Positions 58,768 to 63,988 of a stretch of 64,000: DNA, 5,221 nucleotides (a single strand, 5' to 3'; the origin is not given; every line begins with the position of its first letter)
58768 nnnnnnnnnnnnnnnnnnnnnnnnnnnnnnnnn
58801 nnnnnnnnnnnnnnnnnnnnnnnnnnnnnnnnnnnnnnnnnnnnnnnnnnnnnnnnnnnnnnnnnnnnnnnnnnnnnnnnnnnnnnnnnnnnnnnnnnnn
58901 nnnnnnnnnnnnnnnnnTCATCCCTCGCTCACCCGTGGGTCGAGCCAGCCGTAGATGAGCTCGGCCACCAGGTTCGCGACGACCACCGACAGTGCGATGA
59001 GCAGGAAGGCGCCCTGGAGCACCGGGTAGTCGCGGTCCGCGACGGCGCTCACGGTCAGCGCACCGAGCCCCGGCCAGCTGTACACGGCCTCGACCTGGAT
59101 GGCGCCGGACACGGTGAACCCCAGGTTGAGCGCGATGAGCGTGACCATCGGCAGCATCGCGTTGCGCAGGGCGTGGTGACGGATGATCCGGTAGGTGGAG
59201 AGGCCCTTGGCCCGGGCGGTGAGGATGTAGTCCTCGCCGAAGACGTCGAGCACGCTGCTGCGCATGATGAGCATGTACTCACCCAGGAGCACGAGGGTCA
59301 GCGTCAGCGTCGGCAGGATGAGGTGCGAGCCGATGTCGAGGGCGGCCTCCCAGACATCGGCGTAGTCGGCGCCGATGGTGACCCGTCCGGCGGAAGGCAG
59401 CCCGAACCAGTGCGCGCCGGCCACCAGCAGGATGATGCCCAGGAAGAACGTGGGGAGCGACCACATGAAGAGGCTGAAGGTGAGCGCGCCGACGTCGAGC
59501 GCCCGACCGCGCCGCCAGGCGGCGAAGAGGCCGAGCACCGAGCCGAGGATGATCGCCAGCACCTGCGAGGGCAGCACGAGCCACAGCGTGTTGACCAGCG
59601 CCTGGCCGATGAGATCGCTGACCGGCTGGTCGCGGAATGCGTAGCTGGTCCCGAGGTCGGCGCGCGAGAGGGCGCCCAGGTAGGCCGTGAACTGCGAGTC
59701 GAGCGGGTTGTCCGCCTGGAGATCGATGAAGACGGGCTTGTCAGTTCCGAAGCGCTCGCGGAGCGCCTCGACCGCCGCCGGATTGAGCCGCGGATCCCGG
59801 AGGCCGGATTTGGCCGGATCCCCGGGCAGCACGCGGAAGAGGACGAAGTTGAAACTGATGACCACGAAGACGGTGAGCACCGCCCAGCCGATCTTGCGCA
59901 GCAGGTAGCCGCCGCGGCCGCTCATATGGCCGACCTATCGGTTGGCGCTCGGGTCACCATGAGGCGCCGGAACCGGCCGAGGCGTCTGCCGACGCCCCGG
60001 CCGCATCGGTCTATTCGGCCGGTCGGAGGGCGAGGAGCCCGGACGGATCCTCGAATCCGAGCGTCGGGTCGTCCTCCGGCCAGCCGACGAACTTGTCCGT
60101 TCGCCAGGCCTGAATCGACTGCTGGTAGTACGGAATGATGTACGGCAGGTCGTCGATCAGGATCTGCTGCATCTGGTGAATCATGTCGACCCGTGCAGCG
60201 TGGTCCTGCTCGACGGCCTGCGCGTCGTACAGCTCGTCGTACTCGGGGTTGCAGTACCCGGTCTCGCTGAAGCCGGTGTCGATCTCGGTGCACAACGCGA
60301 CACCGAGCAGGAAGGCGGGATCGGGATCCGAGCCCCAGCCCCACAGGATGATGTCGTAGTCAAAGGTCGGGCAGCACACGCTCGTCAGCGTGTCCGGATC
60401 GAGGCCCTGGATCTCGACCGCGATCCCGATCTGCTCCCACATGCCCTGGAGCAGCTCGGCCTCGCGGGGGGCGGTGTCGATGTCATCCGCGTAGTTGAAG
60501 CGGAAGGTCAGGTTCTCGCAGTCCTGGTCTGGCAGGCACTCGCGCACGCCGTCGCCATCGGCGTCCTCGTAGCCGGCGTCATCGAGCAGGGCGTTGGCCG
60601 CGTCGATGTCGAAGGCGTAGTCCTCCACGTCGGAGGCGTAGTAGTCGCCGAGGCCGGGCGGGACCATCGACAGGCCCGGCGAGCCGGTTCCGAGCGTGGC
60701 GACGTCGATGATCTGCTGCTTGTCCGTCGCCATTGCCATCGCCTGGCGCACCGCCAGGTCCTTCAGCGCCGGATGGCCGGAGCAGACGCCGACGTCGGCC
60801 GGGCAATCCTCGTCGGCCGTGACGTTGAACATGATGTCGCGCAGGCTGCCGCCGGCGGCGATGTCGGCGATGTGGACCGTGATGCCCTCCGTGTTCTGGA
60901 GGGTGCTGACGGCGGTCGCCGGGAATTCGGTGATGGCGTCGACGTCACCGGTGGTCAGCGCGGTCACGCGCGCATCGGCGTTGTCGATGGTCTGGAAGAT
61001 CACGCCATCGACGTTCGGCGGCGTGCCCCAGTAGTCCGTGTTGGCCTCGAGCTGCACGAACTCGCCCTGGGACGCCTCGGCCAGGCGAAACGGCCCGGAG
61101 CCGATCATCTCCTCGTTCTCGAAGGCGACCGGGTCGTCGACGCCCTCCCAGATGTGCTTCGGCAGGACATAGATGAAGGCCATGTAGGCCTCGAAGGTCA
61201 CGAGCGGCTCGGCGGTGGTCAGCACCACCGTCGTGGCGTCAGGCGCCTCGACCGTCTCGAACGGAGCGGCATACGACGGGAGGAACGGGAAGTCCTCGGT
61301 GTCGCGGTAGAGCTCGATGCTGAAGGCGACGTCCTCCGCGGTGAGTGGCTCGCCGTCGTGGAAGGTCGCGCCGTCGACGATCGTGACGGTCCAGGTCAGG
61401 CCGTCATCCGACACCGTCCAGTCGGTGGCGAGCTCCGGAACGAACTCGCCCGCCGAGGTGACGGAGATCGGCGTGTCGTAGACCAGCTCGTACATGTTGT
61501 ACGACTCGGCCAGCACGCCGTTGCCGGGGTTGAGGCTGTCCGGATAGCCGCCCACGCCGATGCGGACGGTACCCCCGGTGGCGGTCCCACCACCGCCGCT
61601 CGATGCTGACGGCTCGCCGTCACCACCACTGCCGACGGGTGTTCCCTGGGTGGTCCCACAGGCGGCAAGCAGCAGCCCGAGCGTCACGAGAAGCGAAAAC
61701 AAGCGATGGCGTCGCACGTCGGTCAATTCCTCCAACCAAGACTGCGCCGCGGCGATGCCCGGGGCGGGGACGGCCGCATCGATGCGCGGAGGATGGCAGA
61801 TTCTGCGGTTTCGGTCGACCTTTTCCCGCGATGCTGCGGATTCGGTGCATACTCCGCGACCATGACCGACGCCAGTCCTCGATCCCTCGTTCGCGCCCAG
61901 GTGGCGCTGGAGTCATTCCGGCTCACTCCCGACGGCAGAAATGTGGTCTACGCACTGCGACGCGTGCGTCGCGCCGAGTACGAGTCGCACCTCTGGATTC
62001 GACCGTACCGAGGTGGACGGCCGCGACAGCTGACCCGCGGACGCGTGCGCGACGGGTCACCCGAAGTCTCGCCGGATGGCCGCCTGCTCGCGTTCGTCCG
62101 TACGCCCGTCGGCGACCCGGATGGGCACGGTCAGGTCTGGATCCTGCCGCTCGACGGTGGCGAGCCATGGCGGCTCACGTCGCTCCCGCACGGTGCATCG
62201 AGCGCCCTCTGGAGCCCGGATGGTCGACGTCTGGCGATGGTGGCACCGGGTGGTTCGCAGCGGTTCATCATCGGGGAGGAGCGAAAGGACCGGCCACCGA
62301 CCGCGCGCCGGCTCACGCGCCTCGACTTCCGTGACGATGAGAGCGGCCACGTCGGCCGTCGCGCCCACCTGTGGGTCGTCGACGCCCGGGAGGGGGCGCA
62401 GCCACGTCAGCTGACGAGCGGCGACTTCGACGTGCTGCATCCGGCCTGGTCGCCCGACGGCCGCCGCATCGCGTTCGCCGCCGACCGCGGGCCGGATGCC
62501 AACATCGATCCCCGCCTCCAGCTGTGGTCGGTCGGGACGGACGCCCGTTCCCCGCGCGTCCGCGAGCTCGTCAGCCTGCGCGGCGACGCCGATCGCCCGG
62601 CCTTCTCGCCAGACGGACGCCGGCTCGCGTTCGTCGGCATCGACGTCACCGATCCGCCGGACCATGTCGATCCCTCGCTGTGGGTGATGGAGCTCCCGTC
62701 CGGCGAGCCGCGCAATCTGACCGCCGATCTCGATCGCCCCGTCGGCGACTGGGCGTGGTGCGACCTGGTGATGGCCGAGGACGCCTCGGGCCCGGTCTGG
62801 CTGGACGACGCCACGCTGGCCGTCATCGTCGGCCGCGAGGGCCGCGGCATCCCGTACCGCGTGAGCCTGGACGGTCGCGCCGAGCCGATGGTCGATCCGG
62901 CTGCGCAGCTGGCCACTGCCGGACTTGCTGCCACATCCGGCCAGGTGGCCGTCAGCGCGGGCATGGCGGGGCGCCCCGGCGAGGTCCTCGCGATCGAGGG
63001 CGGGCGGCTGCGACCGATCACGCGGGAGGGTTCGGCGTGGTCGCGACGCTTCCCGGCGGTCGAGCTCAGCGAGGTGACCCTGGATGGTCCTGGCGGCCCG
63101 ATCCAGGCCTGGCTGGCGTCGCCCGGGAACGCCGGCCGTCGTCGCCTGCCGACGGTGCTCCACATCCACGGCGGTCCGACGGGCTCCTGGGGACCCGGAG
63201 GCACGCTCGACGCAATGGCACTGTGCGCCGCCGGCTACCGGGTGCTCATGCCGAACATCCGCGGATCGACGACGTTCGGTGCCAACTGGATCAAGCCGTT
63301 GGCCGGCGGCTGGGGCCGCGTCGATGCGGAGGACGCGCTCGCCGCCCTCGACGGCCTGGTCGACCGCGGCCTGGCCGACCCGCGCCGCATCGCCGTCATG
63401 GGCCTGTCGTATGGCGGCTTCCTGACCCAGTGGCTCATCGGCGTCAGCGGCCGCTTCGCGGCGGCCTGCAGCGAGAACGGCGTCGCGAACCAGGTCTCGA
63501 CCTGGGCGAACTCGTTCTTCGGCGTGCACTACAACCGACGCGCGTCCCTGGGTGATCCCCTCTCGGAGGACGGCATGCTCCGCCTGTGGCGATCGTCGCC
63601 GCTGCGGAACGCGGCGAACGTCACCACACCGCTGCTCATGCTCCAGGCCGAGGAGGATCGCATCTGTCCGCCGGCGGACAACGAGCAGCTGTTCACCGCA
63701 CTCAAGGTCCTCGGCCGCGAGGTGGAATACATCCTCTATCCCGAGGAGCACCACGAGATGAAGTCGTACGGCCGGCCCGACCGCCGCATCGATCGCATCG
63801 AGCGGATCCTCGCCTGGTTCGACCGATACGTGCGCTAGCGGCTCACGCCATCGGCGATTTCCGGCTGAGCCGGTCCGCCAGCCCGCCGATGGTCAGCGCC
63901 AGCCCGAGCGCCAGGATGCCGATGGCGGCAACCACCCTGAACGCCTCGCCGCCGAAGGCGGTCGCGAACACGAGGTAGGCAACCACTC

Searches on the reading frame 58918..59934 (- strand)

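Call 48: search_protein_families(library=ncbifam, proteins=[window:58918-59934:-], max_evalue=0.00001)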
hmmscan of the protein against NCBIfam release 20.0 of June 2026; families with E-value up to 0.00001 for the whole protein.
window:58918-59934:- (338 aa): 18 families
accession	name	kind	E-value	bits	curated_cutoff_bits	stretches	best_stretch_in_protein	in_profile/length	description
NF045470.1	Opp2B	equivalog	1.2e-72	244.7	350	1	18-335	5-299/300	nickel ABC transporter permease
NF045472.1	Opp4B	equivalog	6.3e-60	203.1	450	1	10-335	4-318/319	oligopeptide ABC transporter permease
NF045471.1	Opp3B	equivalog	3.4e-59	200.8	480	1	10-335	4-302/308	oligopeptide ABC transporter permease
NF045469.1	Opp1B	equivalog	1.6e-58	198.7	380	1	10-335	4-306/307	nickel/cobalt ABC transporter permease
TIGR02789.1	nickel_nikB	equivalog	3.4e-57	194.2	447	1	10-336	4-307/314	nickel ABC transporter permease subunit NikB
NF011661.0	PRK15081.1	equivalog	1.8e-55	188.6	463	1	10-335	4-303/306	glutathione ABC transporter permease GsiC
NF008161.0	PRK10914.1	equivalog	9.2e-54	182.9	590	1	10-336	4-336/339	dipeptide ABC transporter permease DppB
NF007677.0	PRK10352.1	equivalog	1.8e-48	165.3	433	1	10-336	4-307/314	nickel ABC transporter permease subunit NikB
NF007008.0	PRK09471.1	equivalog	1.5e-42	146.1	388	1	10-335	4-304/306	oligopeptide ABC transporter permease OppB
NF011712.0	PRK15133.1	subfamily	2.6e-34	118.8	445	1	50-335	81-359/364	microcin C ABC transporter permease YejB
NF043081.1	MMSYN1_0165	equivalog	3.9e-28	98.5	350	1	84-336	149-385/388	oligopeptide ABC transporter permease OppB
NF011690.0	PRK15110.1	equivalog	2.7e-27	96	432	1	79-327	41-305/321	putrescine export ABC transporter permease SapB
TIGR02790.1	nickel_nikC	equivalog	2.2e-09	37.3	358.45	1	211-291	130-206/258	nickel ABC transporter permease subunit NikC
NF045476.1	Opp4C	equivalog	2.8e-09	36.6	350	1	94-292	59-223/278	oligopeptide ABC transporter permease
NF045474.1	Opp2C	equivalog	4.3e-09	36.3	300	1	209-292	106-185/236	nickel transporter permease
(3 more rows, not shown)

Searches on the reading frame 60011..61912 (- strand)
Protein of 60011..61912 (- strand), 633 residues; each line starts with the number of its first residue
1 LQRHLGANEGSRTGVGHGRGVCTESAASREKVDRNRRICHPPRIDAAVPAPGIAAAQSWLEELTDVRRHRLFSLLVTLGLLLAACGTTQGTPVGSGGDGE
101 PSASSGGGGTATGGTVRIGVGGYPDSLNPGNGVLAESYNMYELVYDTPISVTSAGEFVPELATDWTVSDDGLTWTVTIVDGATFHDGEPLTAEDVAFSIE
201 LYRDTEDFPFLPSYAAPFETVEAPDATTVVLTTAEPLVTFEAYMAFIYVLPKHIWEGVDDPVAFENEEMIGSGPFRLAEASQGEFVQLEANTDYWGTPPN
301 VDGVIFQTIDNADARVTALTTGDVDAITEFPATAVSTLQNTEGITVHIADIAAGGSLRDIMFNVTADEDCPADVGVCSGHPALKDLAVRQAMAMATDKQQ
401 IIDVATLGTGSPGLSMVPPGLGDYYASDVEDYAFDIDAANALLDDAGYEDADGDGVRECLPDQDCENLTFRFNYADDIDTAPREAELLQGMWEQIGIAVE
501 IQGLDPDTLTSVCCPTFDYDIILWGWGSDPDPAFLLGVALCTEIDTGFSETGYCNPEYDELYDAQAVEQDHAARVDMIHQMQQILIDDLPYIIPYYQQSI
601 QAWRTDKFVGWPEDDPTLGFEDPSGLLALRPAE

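Call 48: search_protein_families(library=ncbifam, proteins=[window:60011-61912:-], max_evalue=0.00001)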
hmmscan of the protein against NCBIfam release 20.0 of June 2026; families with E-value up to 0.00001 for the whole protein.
window:60011-61912:- (633 aa): 10 families
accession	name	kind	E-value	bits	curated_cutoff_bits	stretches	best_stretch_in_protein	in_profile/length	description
NF045467.1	Opp4A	equivalog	4.9e-56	190.1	650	2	221-602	156-533/556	oligopeptide ABC transporter substrate-binding protein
TIGR02294.1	nickel_nikA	equivalog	1.8e-48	165.3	393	1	139-537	30-412/501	nickel ABC transporter substrate-binding protein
NF045468.1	Opp5A_nikA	equivalog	7.6e-35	120.3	600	1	145-606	45-467/488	nickel ABC transporter substrate-binding protein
NF047575.1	opine_bind_CntA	exception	4.5e-34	117.9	800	1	137-588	58-496/535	staphylopine-dependent metal ABC transporter substrate-binding lipoprotein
TIGR04028.1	SBP_KPN_01854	hypoth_equivalog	3.1e-30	105.2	468.5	1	156-503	43-381/509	TIGR04028 family ABC transporter substrate-binding protein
NF043070.1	DppA_dipep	equivalog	1.4e-28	99.7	1005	1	133-593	53-502/535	dipeptide ABC transporter periplasmic-binding protein DppA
NF011689.0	PRK15109.1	equivalog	4.5e-26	91.6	560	1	156-606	78-519/547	ABC transporter substrate-binding protein SapA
NF011942.0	PRK15413.1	equivalog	1.2e-21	77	594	1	161-450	75-345/512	glutathione ABC transporter substrate-binding protein GsiB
NF011684.0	PRK15104.1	equivalog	8.7e-10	37.9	947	0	139-204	64-128/543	oligopeptide ABC transporter substrate-binding protein OppA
NF007287.0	PRK09755.1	equivalog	5.6e-09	35.4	1098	0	151-601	70-507/535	ABC transporter substrate-binding protein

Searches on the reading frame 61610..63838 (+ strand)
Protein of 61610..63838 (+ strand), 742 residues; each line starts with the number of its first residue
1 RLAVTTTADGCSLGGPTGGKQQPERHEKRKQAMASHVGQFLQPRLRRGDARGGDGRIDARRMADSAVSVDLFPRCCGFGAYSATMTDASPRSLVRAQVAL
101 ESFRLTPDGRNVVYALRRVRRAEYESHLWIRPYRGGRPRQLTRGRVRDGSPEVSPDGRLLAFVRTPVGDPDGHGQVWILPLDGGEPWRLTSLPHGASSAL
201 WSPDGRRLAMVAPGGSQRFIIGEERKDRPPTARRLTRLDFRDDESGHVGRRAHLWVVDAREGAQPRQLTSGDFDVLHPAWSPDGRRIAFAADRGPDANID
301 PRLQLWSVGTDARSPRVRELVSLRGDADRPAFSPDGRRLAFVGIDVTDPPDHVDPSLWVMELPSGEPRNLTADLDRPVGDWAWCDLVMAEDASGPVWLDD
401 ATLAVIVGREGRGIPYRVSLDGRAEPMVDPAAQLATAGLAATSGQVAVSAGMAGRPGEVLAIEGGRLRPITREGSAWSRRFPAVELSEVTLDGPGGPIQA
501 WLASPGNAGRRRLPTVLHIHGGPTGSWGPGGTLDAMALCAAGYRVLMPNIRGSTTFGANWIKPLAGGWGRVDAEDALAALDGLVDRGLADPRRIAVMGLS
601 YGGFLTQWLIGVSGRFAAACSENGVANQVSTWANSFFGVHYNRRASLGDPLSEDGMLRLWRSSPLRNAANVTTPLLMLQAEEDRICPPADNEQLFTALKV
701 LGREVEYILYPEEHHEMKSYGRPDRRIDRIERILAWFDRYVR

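Call 48: search_protein_families(library=ncbifam, proteins=[window:61610-63838:+], max_evalue=0.00001)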
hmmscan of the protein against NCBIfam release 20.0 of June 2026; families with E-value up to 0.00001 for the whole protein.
window:61610-63838:+ (742 aa): 5 families
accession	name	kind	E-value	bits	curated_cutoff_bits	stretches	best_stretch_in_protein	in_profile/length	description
NF053518.1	DipepPtdsDpp5Prph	equivalog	8.5e-40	136.9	900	1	101-741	15-654/655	dipeptidyl-peptidase Dpp5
NF033523.0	lasso_peptidase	equivalog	1.6e-38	132.9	400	3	578-740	480-636/638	Atxe2 family lasso peptide isopeptidase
TIGR02800.1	propeller_TolB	equivalog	4.7e-24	85.1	343.15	2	247-343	166-253/418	Tol-Pal system beta propeller repeat protein TolB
NF002183.0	PRK01029.1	equivalog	2e-12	46.9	405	0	263-371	270-367/429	Tol-Pal system protein TolB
NF050058.1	e_dPHAscl_type1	hypoth_equivalog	1.3e-06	28.1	150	1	500-697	10-203/276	extracellular catalytic domain type 1 short-chain-length polyhydroxyalkanoate depolymerase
